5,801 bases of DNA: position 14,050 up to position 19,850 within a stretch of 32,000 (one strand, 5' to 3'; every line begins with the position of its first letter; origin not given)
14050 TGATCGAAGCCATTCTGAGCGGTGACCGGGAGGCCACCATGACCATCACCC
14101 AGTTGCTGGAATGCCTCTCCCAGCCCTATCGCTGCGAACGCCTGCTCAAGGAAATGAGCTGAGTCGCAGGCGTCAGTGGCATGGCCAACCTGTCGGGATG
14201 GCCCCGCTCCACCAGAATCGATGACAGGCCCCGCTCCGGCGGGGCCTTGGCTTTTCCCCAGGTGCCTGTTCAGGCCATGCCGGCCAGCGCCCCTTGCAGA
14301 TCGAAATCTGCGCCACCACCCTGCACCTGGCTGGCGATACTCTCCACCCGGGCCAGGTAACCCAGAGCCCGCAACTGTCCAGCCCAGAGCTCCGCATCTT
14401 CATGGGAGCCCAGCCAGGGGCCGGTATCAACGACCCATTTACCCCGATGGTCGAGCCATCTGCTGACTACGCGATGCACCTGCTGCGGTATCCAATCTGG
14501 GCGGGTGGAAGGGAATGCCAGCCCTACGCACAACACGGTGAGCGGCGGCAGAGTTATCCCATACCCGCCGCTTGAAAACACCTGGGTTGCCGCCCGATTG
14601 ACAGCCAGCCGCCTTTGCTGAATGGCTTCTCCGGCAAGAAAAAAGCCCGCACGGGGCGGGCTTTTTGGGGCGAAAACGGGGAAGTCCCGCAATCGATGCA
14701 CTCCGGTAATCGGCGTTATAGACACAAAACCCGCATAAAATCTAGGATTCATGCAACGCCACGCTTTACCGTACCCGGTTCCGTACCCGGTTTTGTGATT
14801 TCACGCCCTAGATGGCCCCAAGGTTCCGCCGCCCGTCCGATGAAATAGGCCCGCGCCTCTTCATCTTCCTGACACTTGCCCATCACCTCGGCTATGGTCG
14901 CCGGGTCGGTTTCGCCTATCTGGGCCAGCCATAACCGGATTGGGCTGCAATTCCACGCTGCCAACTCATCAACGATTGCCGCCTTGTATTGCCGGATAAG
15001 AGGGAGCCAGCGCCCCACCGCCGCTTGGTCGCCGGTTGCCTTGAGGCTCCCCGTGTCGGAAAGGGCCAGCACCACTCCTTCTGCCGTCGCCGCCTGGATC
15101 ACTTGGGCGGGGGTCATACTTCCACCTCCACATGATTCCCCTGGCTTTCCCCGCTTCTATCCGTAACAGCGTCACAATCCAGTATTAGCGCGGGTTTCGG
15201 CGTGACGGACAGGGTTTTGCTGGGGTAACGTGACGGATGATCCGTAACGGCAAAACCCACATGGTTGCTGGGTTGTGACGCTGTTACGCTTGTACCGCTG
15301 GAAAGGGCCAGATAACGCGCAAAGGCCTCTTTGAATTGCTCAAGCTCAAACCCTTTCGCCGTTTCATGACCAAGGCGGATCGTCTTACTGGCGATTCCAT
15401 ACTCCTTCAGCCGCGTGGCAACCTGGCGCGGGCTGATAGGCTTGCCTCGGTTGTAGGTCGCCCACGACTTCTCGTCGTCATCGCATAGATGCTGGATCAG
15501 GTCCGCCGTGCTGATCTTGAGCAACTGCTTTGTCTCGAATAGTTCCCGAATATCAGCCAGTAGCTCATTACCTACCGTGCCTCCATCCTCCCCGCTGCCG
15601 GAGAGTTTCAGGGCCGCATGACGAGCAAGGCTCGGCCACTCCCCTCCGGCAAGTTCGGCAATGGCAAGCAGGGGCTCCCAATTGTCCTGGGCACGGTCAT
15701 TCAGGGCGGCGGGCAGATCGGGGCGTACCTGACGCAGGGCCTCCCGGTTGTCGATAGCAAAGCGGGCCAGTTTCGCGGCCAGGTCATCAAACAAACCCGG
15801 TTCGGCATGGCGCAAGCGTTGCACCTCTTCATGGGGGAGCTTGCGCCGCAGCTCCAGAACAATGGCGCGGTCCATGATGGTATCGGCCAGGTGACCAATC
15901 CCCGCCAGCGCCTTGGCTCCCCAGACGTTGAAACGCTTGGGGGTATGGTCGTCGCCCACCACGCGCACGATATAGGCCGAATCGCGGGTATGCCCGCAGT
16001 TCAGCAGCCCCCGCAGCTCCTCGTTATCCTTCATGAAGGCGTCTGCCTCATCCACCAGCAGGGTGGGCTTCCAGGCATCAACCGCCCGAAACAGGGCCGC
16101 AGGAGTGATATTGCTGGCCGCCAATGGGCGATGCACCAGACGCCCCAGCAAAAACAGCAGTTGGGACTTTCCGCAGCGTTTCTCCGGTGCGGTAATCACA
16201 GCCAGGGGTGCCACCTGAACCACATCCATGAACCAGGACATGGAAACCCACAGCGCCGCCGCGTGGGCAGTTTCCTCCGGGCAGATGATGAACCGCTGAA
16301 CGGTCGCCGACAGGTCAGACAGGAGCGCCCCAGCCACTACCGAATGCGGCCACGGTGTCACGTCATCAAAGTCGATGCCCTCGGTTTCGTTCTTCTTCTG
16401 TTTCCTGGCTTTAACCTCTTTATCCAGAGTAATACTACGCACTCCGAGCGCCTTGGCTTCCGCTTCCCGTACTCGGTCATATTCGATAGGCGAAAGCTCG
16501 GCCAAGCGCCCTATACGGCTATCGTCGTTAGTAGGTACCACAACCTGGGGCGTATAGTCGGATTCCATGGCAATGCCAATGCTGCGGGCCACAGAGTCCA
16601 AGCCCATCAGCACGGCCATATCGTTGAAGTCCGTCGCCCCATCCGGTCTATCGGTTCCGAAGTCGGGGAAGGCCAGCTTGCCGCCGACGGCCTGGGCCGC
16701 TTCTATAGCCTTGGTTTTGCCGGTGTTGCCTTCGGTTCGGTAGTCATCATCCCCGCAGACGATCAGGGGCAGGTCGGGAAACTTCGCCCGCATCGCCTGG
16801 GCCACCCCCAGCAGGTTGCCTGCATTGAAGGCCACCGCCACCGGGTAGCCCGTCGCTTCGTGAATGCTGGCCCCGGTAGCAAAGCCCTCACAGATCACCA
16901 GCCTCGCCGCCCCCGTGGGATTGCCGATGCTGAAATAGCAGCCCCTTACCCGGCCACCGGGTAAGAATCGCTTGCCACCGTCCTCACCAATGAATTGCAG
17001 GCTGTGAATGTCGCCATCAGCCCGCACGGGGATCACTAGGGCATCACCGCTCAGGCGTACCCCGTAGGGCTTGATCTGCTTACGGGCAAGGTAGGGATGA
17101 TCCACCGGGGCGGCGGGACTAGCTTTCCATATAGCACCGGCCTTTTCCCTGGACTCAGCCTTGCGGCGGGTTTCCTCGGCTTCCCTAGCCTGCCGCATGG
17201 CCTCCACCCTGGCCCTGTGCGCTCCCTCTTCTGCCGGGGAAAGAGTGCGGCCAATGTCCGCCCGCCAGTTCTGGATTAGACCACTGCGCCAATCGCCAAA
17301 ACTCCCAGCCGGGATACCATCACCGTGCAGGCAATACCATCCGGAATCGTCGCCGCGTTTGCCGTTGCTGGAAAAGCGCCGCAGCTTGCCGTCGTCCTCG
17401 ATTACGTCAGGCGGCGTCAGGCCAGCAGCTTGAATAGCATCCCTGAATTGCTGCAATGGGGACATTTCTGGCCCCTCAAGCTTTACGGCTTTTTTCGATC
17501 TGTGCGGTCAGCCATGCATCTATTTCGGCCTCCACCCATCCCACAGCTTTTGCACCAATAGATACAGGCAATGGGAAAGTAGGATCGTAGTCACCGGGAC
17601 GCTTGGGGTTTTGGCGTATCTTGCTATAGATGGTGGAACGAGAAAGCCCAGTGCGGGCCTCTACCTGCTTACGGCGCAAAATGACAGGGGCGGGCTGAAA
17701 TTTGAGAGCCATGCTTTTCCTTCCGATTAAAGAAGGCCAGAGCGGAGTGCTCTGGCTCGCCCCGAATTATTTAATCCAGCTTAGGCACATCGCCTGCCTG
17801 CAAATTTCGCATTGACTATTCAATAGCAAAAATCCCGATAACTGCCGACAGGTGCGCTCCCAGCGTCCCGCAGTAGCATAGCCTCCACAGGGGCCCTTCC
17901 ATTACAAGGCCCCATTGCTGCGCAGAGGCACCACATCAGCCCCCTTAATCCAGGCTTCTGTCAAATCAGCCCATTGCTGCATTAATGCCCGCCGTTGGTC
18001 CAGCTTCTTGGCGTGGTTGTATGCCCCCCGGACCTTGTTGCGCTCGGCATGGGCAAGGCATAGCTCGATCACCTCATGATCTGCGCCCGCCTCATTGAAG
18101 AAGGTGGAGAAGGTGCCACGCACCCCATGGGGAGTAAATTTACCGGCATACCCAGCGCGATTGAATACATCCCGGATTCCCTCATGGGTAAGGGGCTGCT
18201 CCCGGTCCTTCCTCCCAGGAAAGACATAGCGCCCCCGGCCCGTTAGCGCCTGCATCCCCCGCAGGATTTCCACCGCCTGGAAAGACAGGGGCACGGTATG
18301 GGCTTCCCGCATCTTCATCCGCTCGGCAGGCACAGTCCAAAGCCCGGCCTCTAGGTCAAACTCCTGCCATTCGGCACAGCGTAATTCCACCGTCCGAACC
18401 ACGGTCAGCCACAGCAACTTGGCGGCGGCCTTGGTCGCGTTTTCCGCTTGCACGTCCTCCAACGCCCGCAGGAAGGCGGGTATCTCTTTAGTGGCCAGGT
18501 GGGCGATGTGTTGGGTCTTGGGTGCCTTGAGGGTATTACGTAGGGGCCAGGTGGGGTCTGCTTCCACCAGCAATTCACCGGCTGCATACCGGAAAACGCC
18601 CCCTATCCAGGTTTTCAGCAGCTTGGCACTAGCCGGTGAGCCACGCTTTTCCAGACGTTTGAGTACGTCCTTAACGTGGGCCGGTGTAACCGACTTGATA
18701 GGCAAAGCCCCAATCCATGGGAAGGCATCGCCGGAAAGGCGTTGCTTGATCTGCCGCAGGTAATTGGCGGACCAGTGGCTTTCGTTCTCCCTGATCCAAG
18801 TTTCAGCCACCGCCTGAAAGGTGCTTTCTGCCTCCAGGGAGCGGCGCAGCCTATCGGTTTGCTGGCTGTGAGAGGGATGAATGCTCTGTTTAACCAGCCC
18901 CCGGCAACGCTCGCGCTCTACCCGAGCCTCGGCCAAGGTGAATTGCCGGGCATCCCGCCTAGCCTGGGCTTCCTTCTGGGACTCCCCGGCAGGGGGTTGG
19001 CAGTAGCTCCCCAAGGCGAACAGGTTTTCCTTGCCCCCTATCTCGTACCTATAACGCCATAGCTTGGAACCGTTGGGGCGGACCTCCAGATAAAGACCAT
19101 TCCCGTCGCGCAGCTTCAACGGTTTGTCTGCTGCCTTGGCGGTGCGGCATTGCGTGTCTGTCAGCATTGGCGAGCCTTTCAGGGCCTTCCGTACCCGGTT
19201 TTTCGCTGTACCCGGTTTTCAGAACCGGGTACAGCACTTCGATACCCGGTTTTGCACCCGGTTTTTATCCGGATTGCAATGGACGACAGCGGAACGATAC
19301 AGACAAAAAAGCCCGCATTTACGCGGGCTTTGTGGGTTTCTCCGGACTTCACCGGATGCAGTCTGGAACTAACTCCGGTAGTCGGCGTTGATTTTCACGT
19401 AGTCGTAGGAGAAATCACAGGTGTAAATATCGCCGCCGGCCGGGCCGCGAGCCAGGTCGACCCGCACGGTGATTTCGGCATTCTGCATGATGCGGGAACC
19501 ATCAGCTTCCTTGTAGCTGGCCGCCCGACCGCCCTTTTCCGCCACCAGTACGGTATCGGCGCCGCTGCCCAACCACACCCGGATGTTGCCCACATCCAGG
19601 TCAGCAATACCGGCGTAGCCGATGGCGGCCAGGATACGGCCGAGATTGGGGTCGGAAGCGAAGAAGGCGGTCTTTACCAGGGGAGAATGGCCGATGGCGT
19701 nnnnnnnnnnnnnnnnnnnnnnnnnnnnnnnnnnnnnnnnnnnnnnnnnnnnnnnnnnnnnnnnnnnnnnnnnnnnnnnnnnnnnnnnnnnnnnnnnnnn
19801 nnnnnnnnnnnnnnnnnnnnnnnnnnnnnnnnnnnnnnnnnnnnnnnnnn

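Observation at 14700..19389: Minimalist int-alpA-primase integrative element (~4.7 kb), possibly a minimal phage satellite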

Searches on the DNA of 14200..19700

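Call 90: search_rna_families(source=window, start=14200, end=19700, threshold=evalue, max_evalue=1)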
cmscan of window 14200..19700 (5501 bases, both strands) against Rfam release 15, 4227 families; matches with E-value up to 1: 6.
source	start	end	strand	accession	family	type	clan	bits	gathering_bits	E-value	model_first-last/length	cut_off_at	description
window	15140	15312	+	RF03296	MIR8788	Gene; miRNA;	-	33.5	124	0.0057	1-138/138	no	MIR8788 microRNA precursor family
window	14572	14663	+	RF02236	asX2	Gene; sRNA;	-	29.9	70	0.0077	1-87/87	no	Xanthomonas sRNA asX2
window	19302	19431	-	RF01859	Phe_leader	Cis-reg; leader;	-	25.1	55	0.62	1-125/125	no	Phenylalanine leader peptide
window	19305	19383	-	RF00512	Leu_leader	Cis-reg; leader;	-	23.3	50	0.16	1-148/148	no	Leucine operon leader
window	19303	19377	-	RF00513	Trp_leader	Cis-reg; leader;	-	22.6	41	0.35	1-100/100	no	Tryptophan operon leader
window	14222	14248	+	RF00195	RsmY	Gene; sRNA;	CL00106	20.5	57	0.079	95-121/121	no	RsmY RNA family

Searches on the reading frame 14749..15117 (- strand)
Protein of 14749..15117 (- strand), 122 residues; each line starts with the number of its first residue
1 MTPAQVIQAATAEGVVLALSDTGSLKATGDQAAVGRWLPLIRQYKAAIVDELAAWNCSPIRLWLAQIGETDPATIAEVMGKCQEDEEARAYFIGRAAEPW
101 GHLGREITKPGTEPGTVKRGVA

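Call 9: search_protein_families(library=pfam, proteins=[window:14749-15117:-], max_evalue=0.01)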
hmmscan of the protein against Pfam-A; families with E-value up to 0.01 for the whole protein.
window:14749-15117:- (122 aa): 0 families

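Call 29: search_protein_families(library=phrogs, proteins=[window:14749-15117:-], max_evalue=0.1)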
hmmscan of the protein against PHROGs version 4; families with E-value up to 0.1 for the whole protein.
window:14749-15117:- (122 aa): 0 families

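Call 64: predict_structure(protein=window:14749-15117:-)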
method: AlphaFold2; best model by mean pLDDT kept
length: 122 residues; sequences in the alignment: 1
mean_pLDDT: 73.8   pTM: 0.47
mean pLDDT of the five models: 73.8, 70.9, 70.6, 67.9, 44.4
residues with pLDDT >= 90: 12; 70-90: 79; 50-70: 8; < 50: 23
segments of 3 or more residues with pLDDT < 50: 100-122
pLDDT, mean of each block of 10 residues (from residue 1): 86 84 80 92 87 73 80 85 81 67 41 38 28
secondary structure, 60 per line:
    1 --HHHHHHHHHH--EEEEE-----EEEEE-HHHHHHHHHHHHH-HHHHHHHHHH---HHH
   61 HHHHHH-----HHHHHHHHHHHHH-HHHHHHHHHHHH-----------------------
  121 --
elements in order: H3-12 E15-19 E25-29 H31-43 H45-54 H58-66 H72-84 H86-97

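Call 65: search_protein_representatives(protein=window:14749-15117:-)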
Query: 122 residues. Proteins with E-value up to 0.001 (for the whole library): 925; up to 1e-10: 139; up to 1e-30: 1. The best 150 are listed.
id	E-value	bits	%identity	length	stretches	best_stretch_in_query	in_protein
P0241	4.1e-75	265.7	100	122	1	1-122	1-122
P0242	1.6e-26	108.9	46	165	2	1-99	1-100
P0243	3.6e-25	104.5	48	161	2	1-100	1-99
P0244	9.6e-24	99.9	52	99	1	1-100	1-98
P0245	4.1e-23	97.8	54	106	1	1-99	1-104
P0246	4.6e-23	97.7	52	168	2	4-74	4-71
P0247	9.2e-23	96.7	56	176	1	1-98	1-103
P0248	1.9e-22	95.7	52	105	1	1-102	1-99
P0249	4.3e-22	94.6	45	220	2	1-104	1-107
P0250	4.6e-22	94.4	45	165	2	1-77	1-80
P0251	5.6e-22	94.2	52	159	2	1-71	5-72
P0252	8.7e-22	93.6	56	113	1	1-98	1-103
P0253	8.9e-22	93.5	43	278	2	1-114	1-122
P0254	1.3e-21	93.0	49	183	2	1-73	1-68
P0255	1.7e-21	92.6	54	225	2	1-76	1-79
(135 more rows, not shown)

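Call 68: fold_search(model_id=the predicted structure, library=pdb)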
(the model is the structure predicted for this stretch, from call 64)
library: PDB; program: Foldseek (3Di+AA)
matches with E <= 10: 162; with E <= 0.001: 0
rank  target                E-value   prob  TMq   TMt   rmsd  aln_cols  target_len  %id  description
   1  6ewu_MODEL_1_A        2.8e-01  0.99  0.37  0.67   2.1        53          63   21  Solution Structure of Rhabdopeptide NRPS Docking Domain Kj12C-NDD (released 2018-10-31)
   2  6cgo_B                5.1e-01  0.87  0.38  0.10   4.3        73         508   22  Molecular basis for condensation domain-mediated chain release from the enacyloxin polyketide synthase (released 2019-02-27)
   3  6ewt_MODEL_1_A        5.7e-01  0.98  0.40  0.73   1.7        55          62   24  Solution Structure of Rhabdopeptide NRPS Docking Domain Kj12B-NDD (released 2018-10-31)
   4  6ews_MODEL_1_A        6.5e-01  0.96  0.39  0.69   2.2        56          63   20  Solution Structure of Rhabdopeptide NRPS Docking Domain Kj12A-NDD (released 2018-10-31)
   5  6ous_L                1.0e+00  0.05  0.16  0.06  15.9       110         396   11  Structure of fusion glycoprotein from human respiratory syncytial virus (released 2019-10-30)
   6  6ous_F                1.2e+00  0.05  0.16  0.07  15.9       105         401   10  Structure of fusion glycoprotein from human respiratory syncytial virus (released 2019-10-30)
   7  9unw_C                1.3e+00  0.04  0.16  0.10  14.3       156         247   14  mouse PDCD5-TRiC complex (released 2026-03-25)
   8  6ewv_MODEL_1_A        1.4e+00  0.75  0.39  0.46   2.7        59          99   20  Solution Structure of Docking Domain Complex of RXP NRPS: Kj12C NDD - Kj12B CDD (released 2018-10-31)
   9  9l5r_B                1.6e+00  0.03  0.16  0.09  26.6       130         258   18  Cryo-EM structure of the thermophile spliceosome (state ILS) (released 2025-03-12)
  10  3c1d_B                2.2e+00  0.06  0.19  0.17  14.1       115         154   12  X-ray crystal structure of RecX (released 2008-07-15)
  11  6ve4_A                2.3e+00  0.33  0.26  0.12   3.0        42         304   24  Pentadecameric PilQ from Pseudomonas aeruginosa (released 2020-12-23)
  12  1yj7_D                2.3e+00  0.08  0.22  0.18  14.2        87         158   11  Crystal structure of enteropathogenic E.coli (EPEC) type III secretion system protein EscJ (released 2005-06-07)
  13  1yj7_C                2.6e+00  0.08  0.22  0.19  14.1        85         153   12  Crystal structure of enteropathogenic E.coli (EPEC) type III secretion system protein EscJ (released 2005-06-07)
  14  9wms_m                2.6e+00  0.05  0.21  0.03  18.8       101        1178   11  Co-transcriptional histone H3K36 methylation complex containing RNA polymerase II elongation complex, Set2, and the up (released 2025-12-24)
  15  7nvo_A                2.6e+00  0.03  0.14  0.09  11.7       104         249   16  Human TRiC complex in open state with nanobody bound (released 2022-03-02)
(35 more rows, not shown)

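Call 96: search_protein_families(library=padloc, max_evalue=0.01, proteins=[window:14749-15117:-])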
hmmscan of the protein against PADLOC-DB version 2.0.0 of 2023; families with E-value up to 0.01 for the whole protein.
window:14749-15117:- (122 aa): 0 families

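Call 97: search_protein_families(library=ncbifam, max_evalue=0.01, proteins=[window:14749-15117:-])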
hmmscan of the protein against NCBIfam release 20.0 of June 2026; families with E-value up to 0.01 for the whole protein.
window:14749-15117:- (122 aa): 0 families

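Call 99: search_solved_structures(query=A2, max_evalue=10)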
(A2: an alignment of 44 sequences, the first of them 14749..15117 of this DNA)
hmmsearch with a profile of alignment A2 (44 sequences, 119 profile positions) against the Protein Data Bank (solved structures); distinct sequences matched with E-value up to 10: 20.
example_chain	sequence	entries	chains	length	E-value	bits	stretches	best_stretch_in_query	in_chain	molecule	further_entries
6ewt_A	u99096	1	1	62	0.0036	20.3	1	2-58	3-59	NRPS Kj12B-NDD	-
4gnx_C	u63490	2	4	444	0.024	17.7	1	19-53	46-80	Putative uncharacterized protein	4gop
4ebj_A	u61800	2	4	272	0.22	14.5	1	23-74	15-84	Aminoglycoside nucleotidyltransferase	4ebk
6ewu_A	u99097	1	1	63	0.26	14.3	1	3-59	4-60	NRPS Kj12C-NDD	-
8vl4_A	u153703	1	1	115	0.51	13.4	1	45-74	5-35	De novo design protein 312 parent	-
2myj_A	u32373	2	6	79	0.54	13.3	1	71-101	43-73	Acid stress chaperone HdeB | HDEB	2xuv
6ewv_A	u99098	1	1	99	0.77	12.8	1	3-59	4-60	NRPS Kj12C-NDD, NRPS Kj12B-CDD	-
5lpn_A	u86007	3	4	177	0.82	12.7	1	57-90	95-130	Ras-related protein Rab-10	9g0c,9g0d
6stf_A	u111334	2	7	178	0.87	12.6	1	25-90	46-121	Ras-related protein Rab-8A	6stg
6yx5_A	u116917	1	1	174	0.88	12.6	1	25-90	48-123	Ras-related protein Rab-8A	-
3qbt_A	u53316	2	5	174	0.88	12.6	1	25-90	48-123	Ras-related protein Rab-8A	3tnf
4lhv_A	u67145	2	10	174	0.88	12.6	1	25-90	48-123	Ras-related protein Rab-8A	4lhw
6zsi_A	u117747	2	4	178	0.93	12.5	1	25-90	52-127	Ras-related protein Rab-8A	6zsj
7bwt_B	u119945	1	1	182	0.94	12.5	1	25-90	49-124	Ras-related protein Rab-8A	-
4lhx_A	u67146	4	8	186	0.99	12.4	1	25-90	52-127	Ras-related protein Rab-8A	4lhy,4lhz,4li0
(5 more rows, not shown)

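Call 100: search_protein_families(library=pfam, alignment_id=A2, max_evalue=1)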
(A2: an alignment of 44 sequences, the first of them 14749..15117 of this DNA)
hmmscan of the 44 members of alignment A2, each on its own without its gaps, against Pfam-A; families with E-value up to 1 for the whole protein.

A. member 1, window:14749-15117:- (122 aa): 1 family
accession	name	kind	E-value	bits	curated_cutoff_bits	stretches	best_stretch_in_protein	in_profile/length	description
PF16859.10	TetR_C_11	-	0.087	13.6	32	1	70-120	26-76/113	Tetracyclin repressor-like, C-terminal domain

B. families by the number of members that match (of 44 scanned): 32 families (the first 25 are shown)
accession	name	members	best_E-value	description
PF18563.6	TubC_N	2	0.025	TubC N-terminal docking domain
PF19673.4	DUF6176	2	0.11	Family of unknown function (DUF6176)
PF19758.4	DUF6245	1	0.0056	Family of unknown function (DUF6245)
PF16220.10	DUF4880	1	0.0087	Domain of unknown function (DUF4880)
PF19676.4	DUF6178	1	0.022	Family of unknown function (DUF6178)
PF20604.3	DUF6798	1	0.024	Domain of unknown function (DUF6798)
PF11707.13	Npa1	1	0.045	Ribosome 60S biogenesis N-terminal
PF07088.17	GvpD_P-loop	1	0.053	GvpD gas vesicle protein, P-loop domain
PF03441.19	FAD_binding_7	1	0.063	FAD binding domain of DNA photolyase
PF00361.26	Proton_antipo_M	1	0.071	NADH:quinone oxidoreductase/Mrp antiporter, TM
PF21972.1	Arc1p_N_like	1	0.071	Nuclear-export cofactor Arc1p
PF14842.11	FliG_N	1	0.079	FliG N-terminal domain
PF16859.10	TetR_C_11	1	0.087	Tetracyclin repressor-like, C-terminal domain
PF02061.21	Lambda_CIII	1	0.089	Lambda Phage CIII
PF08017.16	Fibrinogen_BP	1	0.1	Fibrinogen binding protein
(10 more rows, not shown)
